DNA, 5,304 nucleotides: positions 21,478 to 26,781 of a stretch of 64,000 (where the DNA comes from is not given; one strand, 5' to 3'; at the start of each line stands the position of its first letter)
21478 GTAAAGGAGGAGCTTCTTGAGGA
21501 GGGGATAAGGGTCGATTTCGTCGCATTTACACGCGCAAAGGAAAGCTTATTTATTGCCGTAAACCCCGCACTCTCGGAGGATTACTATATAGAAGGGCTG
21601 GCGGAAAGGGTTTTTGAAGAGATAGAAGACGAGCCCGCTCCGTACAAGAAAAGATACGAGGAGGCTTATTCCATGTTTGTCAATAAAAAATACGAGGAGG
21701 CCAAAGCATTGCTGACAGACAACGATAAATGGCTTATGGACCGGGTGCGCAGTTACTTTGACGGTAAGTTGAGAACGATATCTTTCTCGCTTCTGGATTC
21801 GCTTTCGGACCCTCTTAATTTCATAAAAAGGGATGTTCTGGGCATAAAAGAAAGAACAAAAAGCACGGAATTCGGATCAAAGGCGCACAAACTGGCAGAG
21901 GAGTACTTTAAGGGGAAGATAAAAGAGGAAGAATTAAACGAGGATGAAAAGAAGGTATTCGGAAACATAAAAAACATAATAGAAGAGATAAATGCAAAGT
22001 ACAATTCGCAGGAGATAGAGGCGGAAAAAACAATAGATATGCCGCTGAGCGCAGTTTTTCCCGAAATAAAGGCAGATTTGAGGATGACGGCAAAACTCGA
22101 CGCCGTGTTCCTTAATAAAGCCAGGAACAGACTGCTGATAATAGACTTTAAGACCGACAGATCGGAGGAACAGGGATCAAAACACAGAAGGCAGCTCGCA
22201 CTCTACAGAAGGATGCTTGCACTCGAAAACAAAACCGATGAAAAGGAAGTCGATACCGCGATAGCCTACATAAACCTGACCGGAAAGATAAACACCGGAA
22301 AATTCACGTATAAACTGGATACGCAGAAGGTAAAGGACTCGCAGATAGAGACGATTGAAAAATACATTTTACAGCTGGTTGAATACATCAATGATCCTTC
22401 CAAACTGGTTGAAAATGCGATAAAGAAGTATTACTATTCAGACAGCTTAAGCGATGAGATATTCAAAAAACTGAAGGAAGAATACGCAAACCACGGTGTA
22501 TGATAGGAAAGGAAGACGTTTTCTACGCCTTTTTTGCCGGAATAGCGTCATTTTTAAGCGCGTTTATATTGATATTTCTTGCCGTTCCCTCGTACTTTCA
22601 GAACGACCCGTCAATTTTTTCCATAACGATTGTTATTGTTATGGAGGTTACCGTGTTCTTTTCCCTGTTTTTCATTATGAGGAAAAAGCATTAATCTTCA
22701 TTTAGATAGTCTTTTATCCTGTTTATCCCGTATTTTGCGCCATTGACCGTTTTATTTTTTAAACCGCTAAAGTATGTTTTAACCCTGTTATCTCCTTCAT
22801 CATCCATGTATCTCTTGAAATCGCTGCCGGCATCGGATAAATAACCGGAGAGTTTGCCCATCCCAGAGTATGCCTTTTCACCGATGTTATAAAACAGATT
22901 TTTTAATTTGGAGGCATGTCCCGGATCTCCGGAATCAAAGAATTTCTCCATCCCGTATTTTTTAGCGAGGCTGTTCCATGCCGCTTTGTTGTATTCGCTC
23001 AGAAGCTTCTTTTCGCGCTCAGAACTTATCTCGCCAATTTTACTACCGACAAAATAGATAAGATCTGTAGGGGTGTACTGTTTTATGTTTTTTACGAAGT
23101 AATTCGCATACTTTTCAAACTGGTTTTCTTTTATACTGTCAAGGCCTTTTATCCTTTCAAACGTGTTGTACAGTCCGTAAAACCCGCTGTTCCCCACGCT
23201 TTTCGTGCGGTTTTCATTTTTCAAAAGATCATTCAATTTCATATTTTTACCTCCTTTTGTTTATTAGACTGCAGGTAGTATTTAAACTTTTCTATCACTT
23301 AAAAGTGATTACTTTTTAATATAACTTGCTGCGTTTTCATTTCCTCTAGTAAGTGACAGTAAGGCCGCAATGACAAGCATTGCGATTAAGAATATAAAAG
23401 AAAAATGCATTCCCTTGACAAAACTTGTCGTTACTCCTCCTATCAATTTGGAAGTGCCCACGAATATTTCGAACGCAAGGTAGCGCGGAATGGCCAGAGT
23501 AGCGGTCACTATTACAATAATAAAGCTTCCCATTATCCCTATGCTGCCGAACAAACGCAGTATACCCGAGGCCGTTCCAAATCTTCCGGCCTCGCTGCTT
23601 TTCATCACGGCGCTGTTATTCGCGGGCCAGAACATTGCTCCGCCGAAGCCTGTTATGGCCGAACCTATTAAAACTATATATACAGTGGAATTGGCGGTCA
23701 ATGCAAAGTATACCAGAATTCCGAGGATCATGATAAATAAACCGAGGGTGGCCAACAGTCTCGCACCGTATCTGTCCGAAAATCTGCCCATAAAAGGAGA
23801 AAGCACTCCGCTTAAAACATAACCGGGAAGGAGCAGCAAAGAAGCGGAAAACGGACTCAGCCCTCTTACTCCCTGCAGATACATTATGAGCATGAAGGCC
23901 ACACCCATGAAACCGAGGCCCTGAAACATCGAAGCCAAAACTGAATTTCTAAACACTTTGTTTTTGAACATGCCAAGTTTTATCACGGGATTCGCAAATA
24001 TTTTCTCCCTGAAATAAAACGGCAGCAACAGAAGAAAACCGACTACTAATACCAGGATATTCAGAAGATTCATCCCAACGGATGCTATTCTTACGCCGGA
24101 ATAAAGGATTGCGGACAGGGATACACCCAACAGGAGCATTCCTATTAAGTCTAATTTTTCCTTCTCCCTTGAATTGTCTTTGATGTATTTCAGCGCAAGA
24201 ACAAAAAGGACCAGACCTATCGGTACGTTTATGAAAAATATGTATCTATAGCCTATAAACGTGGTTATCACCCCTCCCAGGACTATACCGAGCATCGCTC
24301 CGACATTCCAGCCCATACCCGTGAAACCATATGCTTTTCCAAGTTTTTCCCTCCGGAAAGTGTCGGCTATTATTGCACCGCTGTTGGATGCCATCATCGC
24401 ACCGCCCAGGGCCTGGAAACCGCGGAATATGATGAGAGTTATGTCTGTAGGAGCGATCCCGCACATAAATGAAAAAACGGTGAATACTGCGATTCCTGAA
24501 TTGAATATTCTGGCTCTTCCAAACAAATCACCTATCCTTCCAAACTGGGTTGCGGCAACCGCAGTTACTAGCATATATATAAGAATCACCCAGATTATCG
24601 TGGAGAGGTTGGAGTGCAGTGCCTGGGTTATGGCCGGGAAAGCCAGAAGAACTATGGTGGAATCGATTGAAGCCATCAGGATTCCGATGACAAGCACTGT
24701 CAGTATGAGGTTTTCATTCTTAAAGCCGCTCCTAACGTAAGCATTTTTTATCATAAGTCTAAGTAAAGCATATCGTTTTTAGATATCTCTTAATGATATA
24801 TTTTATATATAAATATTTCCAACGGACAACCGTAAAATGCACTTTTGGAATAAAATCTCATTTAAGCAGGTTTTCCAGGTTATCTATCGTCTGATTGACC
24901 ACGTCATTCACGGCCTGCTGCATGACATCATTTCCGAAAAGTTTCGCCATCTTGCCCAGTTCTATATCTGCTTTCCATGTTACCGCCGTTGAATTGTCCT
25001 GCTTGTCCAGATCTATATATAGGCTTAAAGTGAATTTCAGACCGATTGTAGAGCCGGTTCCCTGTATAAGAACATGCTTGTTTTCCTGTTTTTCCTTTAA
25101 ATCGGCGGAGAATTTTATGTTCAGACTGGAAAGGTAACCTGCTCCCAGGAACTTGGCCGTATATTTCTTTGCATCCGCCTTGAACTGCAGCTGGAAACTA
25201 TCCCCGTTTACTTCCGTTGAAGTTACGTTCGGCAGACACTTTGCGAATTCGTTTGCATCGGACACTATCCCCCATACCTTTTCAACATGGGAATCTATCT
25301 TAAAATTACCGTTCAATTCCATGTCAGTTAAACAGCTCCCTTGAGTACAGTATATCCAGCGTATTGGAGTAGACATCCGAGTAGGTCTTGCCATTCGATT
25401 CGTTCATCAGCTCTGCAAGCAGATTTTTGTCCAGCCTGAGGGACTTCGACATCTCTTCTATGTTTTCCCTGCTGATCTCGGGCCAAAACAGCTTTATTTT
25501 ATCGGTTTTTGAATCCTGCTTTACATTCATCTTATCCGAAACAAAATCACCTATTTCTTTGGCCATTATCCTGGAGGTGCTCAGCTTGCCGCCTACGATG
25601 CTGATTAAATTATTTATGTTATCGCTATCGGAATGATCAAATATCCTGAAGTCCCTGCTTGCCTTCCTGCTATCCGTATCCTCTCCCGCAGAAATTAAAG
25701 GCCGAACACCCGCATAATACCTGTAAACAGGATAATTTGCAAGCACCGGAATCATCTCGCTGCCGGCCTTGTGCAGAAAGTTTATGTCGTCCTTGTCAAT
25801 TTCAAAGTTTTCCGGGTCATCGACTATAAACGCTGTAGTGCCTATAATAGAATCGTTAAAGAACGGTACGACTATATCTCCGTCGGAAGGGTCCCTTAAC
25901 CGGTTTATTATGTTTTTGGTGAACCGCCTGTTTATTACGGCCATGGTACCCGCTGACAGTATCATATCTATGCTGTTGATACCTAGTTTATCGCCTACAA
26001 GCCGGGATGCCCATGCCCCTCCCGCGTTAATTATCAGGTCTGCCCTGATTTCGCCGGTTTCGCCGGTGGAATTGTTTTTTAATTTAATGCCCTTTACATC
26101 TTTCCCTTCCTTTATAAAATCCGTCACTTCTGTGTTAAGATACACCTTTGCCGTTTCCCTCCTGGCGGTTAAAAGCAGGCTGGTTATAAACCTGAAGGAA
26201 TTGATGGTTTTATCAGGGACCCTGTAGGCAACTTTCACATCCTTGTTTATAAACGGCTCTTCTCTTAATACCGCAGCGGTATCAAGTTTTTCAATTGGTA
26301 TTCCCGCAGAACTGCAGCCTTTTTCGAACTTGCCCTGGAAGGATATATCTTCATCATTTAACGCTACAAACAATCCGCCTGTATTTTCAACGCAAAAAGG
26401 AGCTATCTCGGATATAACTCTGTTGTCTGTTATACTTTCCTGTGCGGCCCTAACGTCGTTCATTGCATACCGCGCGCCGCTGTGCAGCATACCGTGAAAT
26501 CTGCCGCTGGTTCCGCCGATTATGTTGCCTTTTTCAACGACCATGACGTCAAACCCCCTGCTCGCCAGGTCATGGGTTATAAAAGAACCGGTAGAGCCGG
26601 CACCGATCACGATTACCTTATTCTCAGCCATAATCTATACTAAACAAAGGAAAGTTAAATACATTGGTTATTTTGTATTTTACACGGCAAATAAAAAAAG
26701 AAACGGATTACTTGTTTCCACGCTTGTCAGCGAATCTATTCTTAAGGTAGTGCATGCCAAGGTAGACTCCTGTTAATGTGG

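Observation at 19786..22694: Stand-alone UvrD-like helicase fused to a RecB-family nuclease, translationally coupled to a 64-aa membrane ORF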

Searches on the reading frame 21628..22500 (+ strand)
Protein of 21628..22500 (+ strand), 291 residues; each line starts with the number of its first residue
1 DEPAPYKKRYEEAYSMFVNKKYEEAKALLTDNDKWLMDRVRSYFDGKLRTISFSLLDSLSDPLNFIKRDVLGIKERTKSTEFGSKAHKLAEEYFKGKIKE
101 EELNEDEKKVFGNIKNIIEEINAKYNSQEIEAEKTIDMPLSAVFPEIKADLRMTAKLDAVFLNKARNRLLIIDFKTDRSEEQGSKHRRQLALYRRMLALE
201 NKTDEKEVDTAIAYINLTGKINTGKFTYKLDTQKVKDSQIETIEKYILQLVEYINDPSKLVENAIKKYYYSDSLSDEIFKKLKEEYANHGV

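Call 62: predict_structure(alignment_id=A3)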
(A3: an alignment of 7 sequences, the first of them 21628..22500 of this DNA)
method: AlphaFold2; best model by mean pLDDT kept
length: 291 residues; sequences in the alignment: 7
mean_pLDDT: 85.0   pTM: 0.79
mean pLDDT of the five models: 85.0, 84.1, 84.0, 82.0, 81.5
residues with pLDDT >= 90: 128; 70-90: 130; 50-70: 24; < 50: 9
segments of 3 or more residues with pLDDT < 50: 1-5, 220-222
pLDDT, mean of each block of 10 residues (from residue 1): 50 76 75 80 83 92 89 75 85 87 89 92 89 93 94 94 91 82 88 97 94 74 69 91 95 93 87 83 85 42
secondary structure, 60 per line:
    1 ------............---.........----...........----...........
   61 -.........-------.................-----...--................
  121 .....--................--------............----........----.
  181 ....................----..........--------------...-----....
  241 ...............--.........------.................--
elements in order: H7-18 H22-30 H35-45 E50-52 H53-60 H62-70 H78-94 H105-125 E128-139 H140-143 E152-163 E168-175 H180-200 E208-214 E229-231 H237-255 H258-266 H273-289

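Call 64: fold_search(model_id=the predicted structure, library=pdb)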
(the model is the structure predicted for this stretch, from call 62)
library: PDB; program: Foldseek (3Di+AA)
matches with E <= 10: 423; with E <= 0.001: 13
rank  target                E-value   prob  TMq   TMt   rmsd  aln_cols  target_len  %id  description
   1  9np6_A                4.8e-08  1.00  0.47  0.18   5.1       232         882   18  Cryo-EM structure of AdnA(D934A)-AdnB(D1014A) in complex with AMPPNP and blunt end DNA (released 2025-03-19)
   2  3h4r                  2.0e-05  1.00  0.48  0.61   4.8       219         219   15  Crystal structure of E. coli RecE exonuclease (released 2009-05-26)
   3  4ic1_G                5.4e-05  1.00  0.35  0.48   8.7       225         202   13  Crystal structure of SSO0001 (released 2013-01-16)
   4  4ic1_B                8.9e-05  1.00  0.29  0.39  11.5       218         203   13  Crystal structure of SSO0001 (released 2013-01-16)
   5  4ic1_A                9.4e-05  1.00  0.29  0.39  12.0       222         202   13  Crystal structure of SSO0001 (released 2013-01-16)
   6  4ic1_D                1.9e-04  1.00  0.31  0.41  11.9       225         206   13  Crystal structure of SSO0001 (released 2013-01-16)
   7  9kqh_A                2.5e-04  1.00  0.35  0.16   8.2       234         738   13  Crystal structure of Finegoldia magna DinG in complex with ssDNA and ADPNP (released 2025-12-03)
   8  6ppj_A                2.7e-04  1.00  0.43  0.16   5.1       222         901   17  Cryo-EM structure of AdnA(D934A)-AdnB(D1014A) in complex with AMPPNP (released 2019-11-20)
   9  4ceh_A                3.9e-04  1.00  0.37  0.11   6.6       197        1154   17  Crystal structure of AddAB with a forked DNA substrate (released 2014-03-12)
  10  8d3l_J                4.4e-04  1.00  0.46  0.60   5.6       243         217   11  Type I-C Cas4-Cas1-Cas2 complex bound to a PAM/PAM prespacer (released 2022-11-02)
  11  4cei_A                5.4e-04  1.00  0.37  0.11   6.4       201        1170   18  Crystal structure of ADPNP-bound AddAB with a forked DNA substrate (released 2014-03-12)
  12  3u44_A                6.4e-04  1.00  0.34  0.10   5.8       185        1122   18  Crystal structure of AddAB-DNA complex (released 2012-03-21)
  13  4cej_A                8.4e-04  1.00  0.39  0.11   6.6       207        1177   19  Crystal structure of AddAB-DNA-ADPNP complex at 3 Angstrom resolution (released 2014-03-12)
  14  4cej_B                1.0e-03  1.00  0.38  0.12  12.0       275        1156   12  Crystal structure of AddAB-DNA-ADPNP complex at 3 Angstrom resolution (released 2014-03-12)
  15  3sz4                  1.9e-03  1.00  0.34  0.47   9.0       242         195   12  Crystal Structure of LHK-Exo in complex with dAMP (released 2012-02-15)
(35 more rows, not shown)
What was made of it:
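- On RecB-family PD-(D/E)xK nucleases (PF12705): The fold matches AdnA, RecE, Cas4 and AddA (call 64).
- Closest known: AdnA/AdnB of mycobacterial AdnAB. Same: Each subunit is a UvrD-like motor plus a C-terminal RecB-like nuclease of about 1000 aa. The AdnA nuclease domain is the best structural match to this nuclease domain (E 5e-8, call 64).
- The nuclease domain alone matches the AdnA, RecE, Cas4 and AddA nuclease folds (call 64).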

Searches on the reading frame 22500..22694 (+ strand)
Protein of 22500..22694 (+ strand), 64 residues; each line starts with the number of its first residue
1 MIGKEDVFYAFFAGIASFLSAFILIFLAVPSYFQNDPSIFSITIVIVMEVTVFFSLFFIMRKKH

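Call 7: search_protein_families(library=pfam, proteins=[window:22500-22694:+], max_evalue=0.01)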
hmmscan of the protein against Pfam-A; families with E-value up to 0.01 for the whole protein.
window:22500-22694:+ (64 aa): 0 families

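Call 8: search_protein_families(library=ncbifam, proteins=[window:22500-22694:+], max_evalue=0.01)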
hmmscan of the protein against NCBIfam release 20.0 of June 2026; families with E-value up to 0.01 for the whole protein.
window:22500-22694:+ (64 aa): 0 families

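Call 9: search_protein_families(library=padloc, proteins=[window:22500-22694:+], max_evalue=0.01)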
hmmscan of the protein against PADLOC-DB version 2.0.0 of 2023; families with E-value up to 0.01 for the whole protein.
window:22500-22694:+ (64 aa): 0 families

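Call 43: find_homologous_proteins(query=A2, max_evalue=0.01)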
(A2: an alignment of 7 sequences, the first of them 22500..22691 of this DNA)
Query A2 (7 sequences) (64 aa, profile of the alignment): 21 proteins with E <= 0.01 among 166 candidates.
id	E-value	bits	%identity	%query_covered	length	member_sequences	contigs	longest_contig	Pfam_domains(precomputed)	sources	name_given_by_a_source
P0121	5.2e-31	125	65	97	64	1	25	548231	-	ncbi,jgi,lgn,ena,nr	ncbi:MAG: hypothetical protein OH338_00980 [Candidatus Parvarchaeota archaeon]|nr:hypothetical prote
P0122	1.1e-30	123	61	97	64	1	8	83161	-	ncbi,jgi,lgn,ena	jgi:ABC-type antimicrobial peptide transport system permease subunit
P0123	2.0e-30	123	100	100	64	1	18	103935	-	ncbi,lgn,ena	-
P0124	2.4e-30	122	61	97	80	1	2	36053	-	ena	-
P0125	3.5e-30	122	73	64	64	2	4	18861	-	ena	-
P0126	5.4e-30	121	64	70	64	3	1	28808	-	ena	-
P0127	9.5e-30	120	65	97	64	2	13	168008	-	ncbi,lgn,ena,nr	ncbi:MAG: hypothetical protein M1580_00880 [Candidatus Parvarchaeota archaeon]|nr:hypothetical prote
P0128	1.7e-29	120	63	98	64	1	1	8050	-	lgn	-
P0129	1.8e-29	120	66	97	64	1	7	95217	-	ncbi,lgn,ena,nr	ncbi:hypothetical protein M1494_01230 [Candidatus Parvarchaeota archaeon]|nr:hypothetical protein [C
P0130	3.0e-29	119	62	98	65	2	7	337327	-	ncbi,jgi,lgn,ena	jgi:uncharacterized membrane protein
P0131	3.1e-29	119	66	97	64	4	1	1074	-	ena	-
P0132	1.4e-28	117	66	100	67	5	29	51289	-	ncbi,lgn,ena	-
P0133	2.4e-28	116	70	98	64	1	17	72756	-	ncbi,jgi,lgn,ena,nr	ncbi:hypothetical protein M1384_03810 [Candidatus Parvarchaeota archaeon]|jgi:asparagine N-glycosyla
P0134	3.6e-28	115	60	97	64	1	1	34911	-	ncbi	ncbi:MAG: hypothetical protein ACP5MV_03850 [Candidatus Parvarchaeum sp.]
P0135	6.2e-28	115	63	98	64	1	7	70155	-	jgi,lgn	jgi:Na+/melibiose symporter-like transporter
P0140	4.9e-20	89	51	98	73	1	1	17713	-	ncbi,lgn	-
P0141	3.0e-19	87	48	97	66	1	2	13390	-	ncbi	-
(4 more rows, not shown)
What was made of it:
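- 22500..22694 (+): 64-aa two-TM membrane protein gene, starting inside the helicase stop codon (ATGA). It is lineage-specific and no functional link to the helicase is shown. The family has 21 clusters; every member that carries a taxon label is Parvarchaeota (call 43).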

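Call 46: find_encoding_contigs(protein=P0140, flank=5000, max_places=2)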
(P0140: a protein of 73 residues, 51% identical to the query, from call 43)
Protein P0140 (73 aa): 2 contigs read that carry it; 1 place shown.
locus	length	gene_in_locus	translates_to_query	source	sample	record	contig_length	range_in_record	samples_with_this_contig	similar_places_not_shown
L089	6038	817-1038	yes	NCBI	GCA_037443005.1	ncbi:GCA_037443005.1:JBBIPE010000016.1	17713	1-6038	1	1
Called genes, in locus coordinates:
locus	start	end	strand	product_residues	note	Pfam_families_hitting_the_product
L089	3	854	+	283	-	?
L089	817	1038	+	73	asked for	-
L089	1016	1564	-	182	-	-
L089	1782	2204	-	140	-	PF01934:HepT-like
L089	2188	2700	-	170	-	PF01909:NTP_transf_2 (weak), PF18765:Polbeta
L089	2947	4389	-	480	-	PF07690:MFS_1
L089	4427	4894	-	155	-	PF06240:COXG, PF10604:Polyketide_cyc2, PF11485:STK_08120-like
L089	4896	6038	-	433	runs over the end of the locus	PF00890:FAD_binding_2 (faint), PF01266:DAO, PF01494:FAD_binding_3 (faint), PF07992:Pyr_redox_2 (faint), PF12831:FAD_oxidored (faint), PF13450:NAD_binding_8 (weak)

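Call 47: find_encoding_contigs(protein=P0141, flank=5000, max_places=2)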
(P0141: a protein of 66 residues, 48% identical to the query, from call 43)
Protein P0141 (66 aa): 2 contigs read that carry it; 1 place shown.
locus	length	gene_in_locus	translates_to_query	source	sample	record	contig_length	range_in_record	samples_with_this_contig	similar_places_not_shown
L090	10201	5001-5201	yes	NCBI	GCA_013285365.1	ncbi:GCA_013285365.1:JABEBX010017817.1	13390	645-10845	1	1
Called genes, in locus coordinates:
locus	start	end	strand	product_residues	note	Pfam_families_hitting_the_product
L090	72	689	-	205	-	-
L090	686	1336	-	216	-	PF08843:AbiEii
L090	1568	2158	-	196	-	PF00857:Isochorismatase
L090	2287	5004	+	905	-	PF00580:UvrD-helicase, PF01443:Viral_helicase1 (faint), PF13086:AAA_11, PF13245:AAA_19, PF13361:UvrD_C, PF12705:PDDEXK_1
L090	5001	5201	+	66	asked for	-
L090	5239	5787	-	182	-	-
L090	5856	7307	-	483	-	PF07690:MFS_1, PF05977:MFS_3 (weak)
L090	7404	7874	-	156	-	PF06240:COXG, PF11485:STK_08120-like (weak)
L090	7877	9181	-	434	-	PF00890:FAD_binding_2 (faint), PF01266:DAO, PF01494:FAD_binding_3, PF07992:Pyr_redox_2 (faint), PF12831:FAD_oxidored (faint), PF13450:NAD_binding_8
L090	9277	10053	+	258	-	-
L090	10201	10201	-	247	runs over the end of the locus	PF00149:Metallophos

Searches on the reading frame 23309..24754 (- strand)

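Call 7: search_protein_families(library=pfam, proteins=[window:23309-24754:-], max_evalue=0.01)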
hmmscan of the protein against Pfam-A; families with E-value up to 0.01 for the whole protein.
window:23309-24754:- (481 aa): 3 families
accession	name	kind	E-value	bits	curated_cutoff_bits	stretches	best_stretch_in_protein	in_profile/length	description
PF07690.21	MFS_1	-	1.4e-63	215.3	33.4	2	21-408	1-344/347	Major Facilitator Superfamily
PF05977.19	MFS_3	-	1.8e-05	23.8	27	1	62-199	63-197/524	Transmembrane secretion effector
PF00083.30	Sugar_tr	-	0.0049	16.2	22.3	1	51-188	46-189/452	Sugar (and other) transporter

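Call 8: search_protein_families(library=ncbifam, proteins=[window:23309-24754:-], max_evalue=0.01)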
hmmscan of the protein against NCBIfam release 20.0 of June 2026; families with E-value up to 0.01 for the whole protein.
window:23309-24754:- (481 aa): 51 families (the best 25 are shown)
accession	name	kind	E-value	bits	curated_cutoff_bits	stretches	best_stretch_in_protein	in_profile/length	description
TIGR00711.1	efflux_EmrB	subfamily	7.4e-59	199.8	230.2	1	17-418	3-406/485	DHA2 family efflux MFS transporter permease subunit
NF011571.1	PRK14995.1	subfamily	1e-38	133.3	701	1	15-426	5-425/493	SmvA family efflux MFS transporter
NF000025.1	MFS_efflux_tcmA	exception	9e-37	127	999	1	18-400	28-413/538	tetracenomycin C efflux MFS transporter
NF007799.0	PRK10504.1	subfamily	1.4e-36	126.5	426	1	18-310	12-305/471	multidrug transporter subunit MdtD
NF033896.2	MFS_LfrA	equivalog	4e-36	124.7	825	1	13-400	17-406/504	efflux MFS transporter LfrA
NF000218.1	FexA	exception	2.8e-31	108.7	900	1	15-400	20-411/475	chloramphenicol/florfenicol efflux MFS transporter FexA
NF040895.2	MFS_effux_SdrM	equivalog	2.4e-30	106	550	1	16-364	6-353/441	multidrug efflux MFS transporter SdrM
NF000031.1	MFS_efflux_LmrA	exception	6e-30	104.4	850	1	17-416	32-434/484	lincomycin efflux MFS transporter Lmr(A)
NF000391.1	EmrB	exception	9.8e-29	100.4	925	1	18-401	13-401/501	multidrug efflux MFS transporter permease subunit EmrB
NF012169.0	qepA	equivalog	1.1e-28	100.2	1075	1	8-399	13-403/511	fluoroquinolone efflux MFS transporter QepA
NF040856.1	FexB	exception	5.8e-26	91.3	950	1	15-399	13-401/469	chloramphenicol/florfenicol efflux MFS transporter FexB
NF000009.1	tet_MFS_Tcr3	exception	5.8e-26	91.1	1000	1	10-416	23-443/512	tetracycline efflux MFS transporter Tcr3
TIGR00880.1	2_A_01_02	superfamily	6.5e-23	81.4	131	2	56-192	3-139/141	multidrug resistance protein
NF000095.1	tet_MFS_OtrB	exception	6.9e-23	81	999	1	19-417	29-440/563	oxytetracycline resistance efflux MFS transporter OtrB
NF000060.1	MFS_efflux_LmrB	exception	1e-20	74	800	1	12-415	14-421/479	lincomycin efflux MFS transporter Lmr(B)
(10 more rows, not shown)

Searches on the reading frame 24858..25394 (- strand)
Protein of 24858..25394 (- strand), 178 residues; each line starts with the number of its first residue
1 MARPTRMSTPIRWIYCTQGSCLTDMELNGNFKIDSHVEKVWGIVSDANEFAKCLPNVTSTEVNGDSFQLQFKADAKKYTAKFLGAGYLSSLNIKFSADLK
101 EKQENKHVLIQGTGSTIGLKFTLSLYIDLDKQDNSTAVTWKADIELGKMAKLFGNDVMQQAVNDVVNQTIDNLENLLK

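Call 7: search_protein_families(library=pfam, proteins=[window:24858-25394:-], max_evalue=0.01)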
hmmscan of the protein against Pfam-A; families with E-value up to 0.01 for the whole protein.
window:24858-25394:- (178 aa): 3 families
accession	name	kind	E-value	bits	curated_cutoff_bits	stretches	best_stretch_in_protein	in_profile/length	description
PF06240.19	COXG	-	7.8e-23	81.2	22.2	1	29-175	1-137/140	Carbon monoxide dehydrogenase subunit G (CoxG)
PF10604.15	Polyketide_cyc2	-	3.1e-07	31.2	27.4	1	33-177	10-141/142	Polyketide cyclase / dehydrase and lipid transport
PF11485.14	STK_08120-like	-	0.0013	19.3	21.6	1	25-121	1-98/136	STK_08120-like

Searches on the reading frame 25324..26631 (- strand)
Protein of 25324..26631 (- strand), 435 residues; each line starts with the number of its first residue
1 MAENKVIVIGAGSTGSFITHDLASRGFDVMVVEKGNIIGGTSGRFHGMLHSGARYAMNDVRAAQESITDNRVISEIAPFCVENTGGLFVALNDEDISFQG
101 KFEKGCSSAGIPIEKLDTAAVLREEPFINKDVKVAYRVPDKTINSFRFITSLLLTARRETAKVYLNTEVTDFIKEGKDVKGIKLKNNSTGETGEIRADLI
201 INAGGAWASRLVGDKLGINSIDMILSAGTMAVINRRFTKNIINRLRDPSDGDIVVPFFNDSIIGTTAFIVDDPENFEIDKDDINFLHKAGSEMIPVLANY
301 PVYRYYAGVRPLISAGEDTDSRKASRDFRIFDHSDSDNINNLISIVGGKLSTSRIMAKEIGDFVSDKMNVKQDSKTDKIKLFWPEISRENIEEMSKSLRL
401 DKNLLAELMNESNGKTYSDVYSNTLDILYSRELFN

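Call 7: search_protein_families(library=pfam, proteins=[window:25324-26631:-], max_evalue=0.01)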
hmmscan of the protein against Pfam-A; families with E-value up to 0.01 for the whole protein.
window:25324-26631:- (435 aa): 8 families
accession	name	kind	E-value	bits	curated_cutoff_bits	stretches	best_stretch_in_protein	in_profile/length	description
PF01266.30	DAO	-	1.1e-51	177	27.9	1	5-316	1-316/353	FAD dependent oxidoreductase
PF01494.25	FAD_binding_3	-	1.2e-09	38.4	22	1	5-219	3-170/349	FAD binding domain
PF00890.30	FAD_binding_2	-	1.4e-07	31.5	20.4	1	6-206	2-204/414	FAD binding domain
PF12831.13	FAD_oxidored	-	3.8e-07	30.2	27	0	154-205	98-145/416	FAD dependent oxidoreductase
PF13450.12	NAD_binding_8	-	8.3e-07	29.6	21.9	1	8-47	1-42/68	NAD(P)-binding Rossmann-like domain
PF03486.20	HI0933_like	-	1.6e-05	24.9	50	1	5-39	2-36/244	HI0933-like protein Rossmann domain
PF07992.20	Pyr_redox_2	-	2e-05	24.6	26.1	1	5-211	2-114/291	Pyridine nucleotide-disulphide oxidoreductase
PF01946.23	Thi4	-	0.0047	16.6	26.2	0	2-43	16-58/235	Thi4 family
